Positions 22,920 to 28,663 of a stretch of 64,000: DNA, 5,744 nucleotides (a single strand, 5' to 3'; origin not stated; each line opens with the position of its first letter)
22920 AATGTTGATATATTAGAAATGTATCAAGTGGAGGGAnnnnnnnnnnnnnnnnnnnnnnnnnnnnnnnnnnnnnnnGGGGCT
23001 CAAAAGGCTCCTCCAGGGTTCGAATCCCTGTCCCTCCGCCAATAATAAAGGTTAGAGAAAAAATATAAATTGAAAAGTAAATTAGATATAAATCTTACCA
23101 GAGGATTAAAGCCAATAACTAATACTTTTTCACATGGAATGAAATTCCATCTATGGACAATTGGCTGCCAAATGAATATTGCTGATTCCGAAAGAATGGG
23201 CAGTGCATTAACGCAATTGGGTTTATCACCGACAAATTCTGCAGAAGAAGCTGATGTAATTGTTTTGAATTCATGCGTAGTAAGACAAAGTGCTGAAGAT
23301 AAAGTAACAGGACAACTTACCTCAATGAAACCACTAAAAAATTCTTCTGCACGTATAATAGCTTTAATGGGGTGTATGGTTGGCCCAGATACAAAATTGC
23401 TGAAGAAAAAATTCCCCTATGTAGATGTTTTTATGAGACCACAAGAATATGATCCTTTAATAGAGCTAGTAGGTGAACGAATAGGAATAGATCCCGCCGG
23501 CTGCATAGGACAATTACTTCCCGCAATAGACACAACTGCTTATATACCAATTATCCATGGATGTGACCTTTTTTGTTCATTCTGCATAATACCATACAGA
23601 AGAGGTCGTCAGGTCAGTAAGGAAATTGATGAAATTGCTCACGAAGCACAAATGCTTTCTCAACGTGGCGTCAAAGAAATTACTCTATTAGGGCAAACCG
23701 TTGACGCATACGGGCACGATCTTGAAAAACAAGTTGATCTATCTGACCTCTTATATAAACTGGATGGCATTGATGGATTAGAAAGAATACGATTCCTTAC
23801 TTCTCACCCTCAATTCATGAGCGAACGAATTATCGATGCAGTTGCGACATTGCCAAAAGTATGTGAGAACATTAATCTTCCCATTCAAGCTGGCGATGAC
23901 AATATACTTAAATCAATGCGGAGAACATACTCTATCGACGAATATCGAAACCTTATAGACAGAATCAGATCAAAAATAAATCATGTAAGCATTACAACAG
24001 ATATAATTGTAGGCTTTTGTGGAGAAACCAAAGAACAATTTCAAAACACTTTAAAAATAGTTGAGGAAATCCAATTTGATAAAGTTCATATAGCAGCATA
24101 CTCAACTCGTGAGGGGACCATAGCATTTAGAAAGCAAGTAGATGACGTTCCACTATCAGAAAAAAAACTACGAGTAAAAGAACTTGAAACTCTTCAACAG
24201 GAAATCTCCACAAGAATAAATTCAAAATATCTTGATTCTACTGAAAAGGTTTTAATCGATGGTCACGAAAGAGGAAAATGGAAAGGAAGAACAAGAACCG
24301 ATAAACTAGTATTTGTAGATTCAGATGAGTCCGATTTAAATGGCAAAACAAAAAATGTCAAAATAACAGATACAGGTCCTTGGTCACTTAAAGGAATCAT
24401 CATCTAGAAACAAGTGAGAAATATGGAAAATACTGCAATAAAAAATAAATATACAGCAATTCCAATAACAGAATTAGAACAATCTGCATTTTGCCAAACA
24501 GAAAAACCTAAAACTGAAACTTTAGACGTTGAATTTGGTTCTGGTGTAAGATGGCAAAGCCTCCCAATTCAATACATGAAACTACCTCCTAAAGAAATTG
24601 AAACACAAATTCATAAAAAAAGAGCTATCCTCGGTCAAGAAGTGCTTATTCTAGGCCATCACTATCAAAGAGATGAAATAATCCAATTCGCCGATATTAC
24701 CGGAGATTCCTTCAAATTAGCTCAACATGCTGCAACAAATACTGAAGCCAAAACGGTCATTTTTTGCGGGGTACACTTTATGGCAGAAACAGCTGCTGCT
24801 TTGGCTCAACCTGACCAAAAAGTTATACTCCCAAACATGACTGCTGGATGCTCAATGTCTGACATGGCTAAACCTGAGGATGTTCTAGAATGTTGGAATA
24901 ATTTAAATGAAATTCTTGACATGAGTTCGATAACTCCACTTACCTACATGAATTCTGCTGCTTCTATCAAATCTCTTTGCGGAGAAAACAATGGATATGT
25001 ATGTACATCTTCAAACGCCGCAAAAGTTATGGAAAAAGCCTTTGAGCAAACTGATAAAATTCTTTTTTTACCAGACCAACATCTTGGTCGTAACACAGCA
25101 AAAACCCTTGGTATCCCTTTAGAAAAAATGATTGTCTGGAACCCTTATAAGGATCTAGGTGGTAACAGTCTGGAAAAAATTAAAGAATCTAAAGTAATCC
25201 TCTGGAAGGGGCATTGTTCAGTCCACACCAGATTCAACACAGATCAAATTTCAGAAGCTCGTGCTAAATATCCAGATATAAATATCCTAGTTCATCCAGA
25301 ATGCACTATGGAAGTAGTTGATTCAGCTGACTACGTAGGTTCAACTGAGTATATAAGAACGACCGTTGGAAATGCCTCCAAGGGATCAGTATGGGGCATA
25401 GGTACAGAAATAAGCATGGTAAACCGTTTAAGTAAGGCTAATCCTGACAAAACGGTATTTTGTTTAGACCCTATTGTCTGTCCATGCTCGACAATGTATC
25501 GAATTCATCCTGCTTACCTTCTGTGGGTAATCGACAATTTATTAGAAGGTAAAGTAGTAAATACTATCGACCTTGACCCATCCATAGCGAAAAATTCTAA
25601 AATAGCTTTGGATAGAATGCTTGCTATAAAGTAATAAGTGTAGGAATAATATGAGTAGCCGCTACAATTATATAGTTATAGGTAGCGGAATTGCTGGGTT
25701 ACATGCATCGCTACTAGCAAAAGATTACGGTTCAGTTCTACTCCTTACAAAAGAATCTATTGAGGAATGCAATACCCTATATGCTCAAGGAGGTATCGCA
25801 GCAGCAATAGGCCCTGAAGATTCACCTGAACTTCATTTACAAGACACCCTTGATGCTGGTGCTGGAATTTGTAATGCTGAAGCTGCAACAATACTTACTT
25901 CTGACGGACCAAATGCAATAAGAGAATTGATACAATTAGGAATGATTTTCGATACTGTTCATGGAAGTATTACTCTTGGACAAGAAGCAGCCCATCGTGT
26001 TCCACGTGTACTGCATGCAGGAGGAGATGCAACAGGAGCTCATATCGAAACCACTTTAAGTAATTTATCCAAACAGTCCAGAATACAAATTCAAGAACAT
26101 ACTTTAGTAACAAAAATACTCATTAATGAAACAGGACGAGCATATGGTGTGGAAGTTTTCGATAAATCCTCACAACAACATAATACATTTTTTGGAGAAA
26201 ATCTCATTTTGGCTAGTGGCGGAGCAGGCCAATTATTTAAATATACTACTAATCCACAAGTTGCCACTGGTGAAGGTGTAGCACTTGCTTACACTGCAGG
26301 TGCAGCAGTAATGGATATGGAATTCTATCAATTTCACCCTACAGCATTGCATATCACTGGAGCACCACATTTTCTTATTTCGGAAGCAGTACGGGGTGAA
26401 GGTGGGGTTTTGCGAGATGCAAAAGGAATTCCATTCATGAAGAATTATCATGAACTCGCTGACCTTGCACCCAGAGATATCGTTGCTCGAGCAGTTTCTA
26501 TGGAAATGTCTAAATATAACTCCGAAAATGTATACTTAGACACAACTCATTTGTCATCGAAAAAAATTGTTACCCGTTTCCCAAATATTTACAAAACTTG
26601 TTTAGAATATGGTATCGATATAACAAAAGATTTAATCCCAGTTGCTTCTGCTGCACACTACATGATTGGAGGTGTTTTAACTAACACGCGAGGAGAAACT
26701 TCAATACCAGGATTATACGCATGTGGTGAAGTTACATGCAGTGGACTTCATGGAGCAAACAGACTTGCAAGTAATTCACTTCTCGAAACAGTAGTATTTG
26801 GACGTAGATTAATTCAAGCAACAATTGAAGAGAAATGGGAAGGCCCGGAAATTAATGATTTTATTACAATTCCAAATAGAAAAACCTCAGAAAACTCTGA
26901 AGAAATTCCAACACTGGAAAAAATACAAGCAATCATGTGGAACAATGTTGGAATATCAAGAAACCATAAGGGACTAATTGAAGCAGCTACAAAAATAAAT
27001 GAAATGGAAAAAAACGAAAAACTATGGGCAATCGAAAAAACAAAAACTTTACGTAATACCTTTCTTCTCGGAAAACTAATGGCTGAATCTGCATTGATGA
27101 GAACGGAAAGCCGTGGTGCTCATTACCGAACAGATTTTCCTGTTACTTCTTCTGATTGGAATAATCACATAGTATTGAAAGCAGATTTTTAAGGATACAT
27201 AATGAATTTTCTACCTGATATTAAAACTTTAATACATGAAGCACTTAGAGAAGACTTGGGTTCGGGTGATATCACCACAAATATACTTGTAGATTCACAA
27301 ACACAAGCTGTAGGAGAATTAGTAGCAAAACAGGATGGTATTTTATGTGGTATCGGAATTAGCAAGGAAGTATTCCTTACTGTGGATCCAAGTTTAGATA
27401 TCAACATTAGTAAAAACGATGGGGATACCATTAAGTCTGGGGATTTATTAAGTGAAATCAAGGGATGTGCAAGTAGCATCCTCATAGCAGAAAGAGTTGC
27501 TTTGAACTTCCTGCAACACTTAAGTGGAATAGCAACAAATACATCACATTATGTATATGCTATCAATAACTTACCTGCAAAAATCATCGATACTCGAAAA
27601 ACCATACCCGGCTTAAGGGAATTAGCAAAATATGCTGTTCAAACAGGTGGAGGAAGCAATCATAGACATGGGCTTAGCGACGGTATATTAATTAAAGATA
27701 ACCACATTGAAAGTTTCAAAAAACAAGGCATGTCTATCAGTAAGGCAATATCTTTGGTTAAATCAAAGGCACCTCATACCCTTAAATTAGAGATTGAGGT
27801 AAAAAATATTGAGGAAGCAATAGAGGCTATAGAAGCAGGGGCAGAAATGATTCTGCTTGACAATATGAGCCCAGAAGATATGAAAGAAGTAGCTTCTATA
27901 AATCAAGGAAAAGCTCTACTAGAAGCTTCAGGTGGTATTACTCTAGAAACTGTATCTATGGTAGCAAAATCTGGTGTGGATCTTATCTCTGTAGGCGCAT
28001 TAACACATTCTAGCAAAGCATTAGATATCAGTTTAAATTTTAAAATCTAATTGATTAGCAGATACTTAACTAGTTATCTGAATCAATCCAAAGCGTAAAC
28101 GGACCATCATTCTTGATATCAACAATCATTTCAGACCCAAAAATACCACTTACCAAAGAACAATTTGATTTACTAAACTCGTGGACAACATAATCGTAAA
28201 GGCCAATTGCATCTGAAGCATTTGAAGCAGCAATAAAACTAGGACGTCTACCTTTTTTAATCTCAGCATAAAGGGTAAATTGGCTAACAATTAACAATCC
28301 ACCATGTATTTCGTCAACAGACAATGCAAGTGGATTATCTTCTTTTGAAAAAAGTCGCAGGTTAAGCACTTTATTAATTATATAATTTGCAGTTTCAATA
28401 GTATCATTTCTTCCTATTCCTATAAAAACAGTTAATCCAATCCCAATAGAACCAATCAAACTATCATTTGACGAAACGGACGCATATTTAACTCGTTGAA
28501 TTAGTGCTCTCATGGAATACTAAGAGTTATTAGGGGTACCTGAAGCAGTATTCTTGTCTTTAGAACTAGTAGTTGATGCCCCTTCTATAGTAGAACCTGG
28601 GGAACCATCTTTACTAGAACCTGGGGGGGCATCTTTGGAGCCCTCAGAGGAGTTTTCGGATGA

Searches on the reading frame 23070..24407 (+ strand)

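Call 11: search_protein_families(library=ncbifam, proteins=[window:23070-24407:+], max_evalue=0.00001)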
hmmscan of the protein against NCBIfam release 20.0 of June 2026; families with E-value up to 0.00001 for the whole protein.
window:23070-24407:+ (445 aa): 18 families
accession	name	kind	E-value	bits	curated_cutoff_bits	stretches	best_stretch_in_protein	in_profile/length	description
NF010916.0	PRK14336.1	equivalog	3.2e-147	490.6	606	1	25-444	3-412/418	tRNA (N6-isopentenyl adenosine(37)-C2)-methylthiotransferase MiaB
TIGR00089.1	TIGR00089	subfamily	2.9e-130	434.9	251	1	25-442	1-429/429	MiaB/RimO family radical SAM methylthiotransferase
TIGR01574.1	miaB-methiolase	equivalog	2.2e-116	389.4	355.3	1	25-444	1-436/437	tRNA (N6-isopentenyl adenosine(37)-C2)-methylthiotransferase MiaB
TIGR01125.1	TIGR01125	equivalog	7.1e-84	282.3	356.95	1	26-440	2-430/432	30S ribosomal protein S12 methylthiotransferase RimO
TIGR01579.1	MiaB-like-C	equivalog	1e-83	281.9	357.05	1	30-432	3-416/416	tRNA (N(6)-L-threonylcarbamoyladenosine(37)-C(2))-methylthiotransferase MtaB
TIGR01578.1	MiaB-like-B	hypoth_equivalog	4.4e-74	249.8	314.7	1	25-445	1-421/421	tRNA (N(6)-L-threonylcarbamoyladenosine(37)-C(2))-methylthiotransferase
TIGR04014.1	B12_SAM_MJ_0865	equivalog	1.1e-22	80.4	360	1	156-343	160-345/434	methyl-coenzyme M reductase glutamine C-methyltransferase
TIGR04013.1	B12_SAM_MJ_1487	hypoth_equivalog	2.5e-18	66.1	251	1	155-350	150-351/382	TIGR04013 family B12-binding domain/radical SAM domain-containing protein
TIGR04479.1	bcpD_PhpK_rSAM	subfamily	1.3e-16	60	600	1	153-338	238-413/504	PhpK family radical SAM P-methyltransferase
NF006385.0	PRK08629.1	equivalog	7.9e-08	31.5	355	1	158-339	58-231/439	coproporphyrinogen III oxidase family protein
NF006062.0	PRK08207.1-5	equivalog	8e-08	31.5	1007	1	167-366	163-365/476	coproporphyrinogen III oxidase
TIGR01212.1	TIGR01212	equivalog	2.6e-07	30.1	180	1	245-351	116-222/302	tRNA modification radical SAM protein MnmL/YtqA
TIGR03471.1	HpnJ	equivalog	1.6e-06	27.3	577.6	1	163-367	204-398/472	hopanoid biosynthesis associated radical SAM protein HpnJ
NF053742.1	LipS1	equivalog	1.9e-06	27.7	230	1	164-351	16-190/268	LipS1 family lipoyl synthase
TIGR00538.1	hemN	equivalog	1.9e-06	27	324.95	1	245-370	144-268/454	oxygen-independent coproporphyrinogen III oxidase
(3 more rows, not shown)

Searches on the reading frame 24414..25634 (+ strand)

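Call 11: search_protein_families(library=ncbifam, proteins=[window:24414-25634:+], max_evalue=0.00001)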
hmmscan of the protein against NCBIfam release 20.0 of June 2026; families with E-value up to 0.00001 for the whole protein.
window:24414-25634:+ (406 aa): 4 families
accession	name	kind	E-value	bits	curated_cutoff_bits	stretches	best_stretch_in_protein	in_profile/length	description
NF006884.0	PRK09375.2-5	equivalog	1.3e-168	561.1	691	1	36-405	46-422/426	quinolinate synthase NadA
TIGR00550.1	nadA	equivalog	1e-94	317.2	262.9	1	60-405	4-308/309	quinolinate synthase NadA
NF006878.0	PRK09375.1-2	equivalog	8.2e-77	258.3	294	2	74-230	16-159/306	quinolinate synthase NadA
NF006882.0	PRK09375.2-3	equivalog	2.5e-52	178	561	1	25-383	22-400/447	quinolinate synthase NadA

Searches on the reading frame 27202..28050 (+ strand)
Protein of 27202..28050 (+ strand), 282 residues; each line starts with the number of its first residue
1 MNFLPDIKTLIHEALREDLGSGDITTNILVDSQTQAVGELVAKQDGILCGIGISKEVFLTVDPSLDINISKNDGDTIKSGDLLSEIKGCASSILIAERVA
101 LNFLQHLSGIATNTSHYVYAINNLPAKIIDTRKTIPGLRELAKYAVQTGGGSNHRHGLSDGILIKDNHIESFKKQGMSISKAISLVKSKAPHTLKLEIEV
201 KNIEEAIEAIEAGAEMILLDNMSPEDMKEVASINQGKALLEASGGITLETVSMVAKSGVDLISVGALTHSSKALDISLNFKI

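Call 11: search_protein_families(library=ncbifam, proteins=[window:27202-28050:+], max_evalue=0.00001)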
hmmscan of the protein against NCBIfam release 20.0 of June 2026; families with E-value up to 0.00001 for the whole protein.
window:27202-28050:+ (282 aa): 3 families
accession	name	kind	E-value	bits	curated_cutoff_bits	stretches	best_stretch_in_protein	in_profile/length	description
TIGR00078.1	nadC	equivalog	1.3e-95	319.7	198.4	1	11-280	2-269/269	carboxylating nicotinate-nucleotide diphosphorylase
TIGR01334.1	modD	hypoth_equivalog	3.6e-37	128.3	178.85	1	9-266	6-264/277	ModD protein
NF006415.0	PRK08662.1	equivalog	5.9e-08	31.9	243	0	40-153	47-157/381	nicotinate phosphoribosyltransferase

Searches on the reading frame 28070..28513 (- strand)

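Call 11: search_protein_families(library=ncbifam, proteins=[window:28070-28513:-], max_evalue=0.00001)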
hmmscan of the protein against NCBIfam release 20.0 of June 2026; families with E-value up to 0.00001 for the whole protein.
window:28070-28513:- (147 aa): 1 family
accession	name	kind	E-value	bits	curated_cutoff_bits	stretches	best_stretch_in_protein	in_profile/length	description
TIGR00256.1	TIGR00256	equivalog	1.8e-41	142.1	101.5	1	1-146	1-146/146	D-aminoacyl-tRNA deacylase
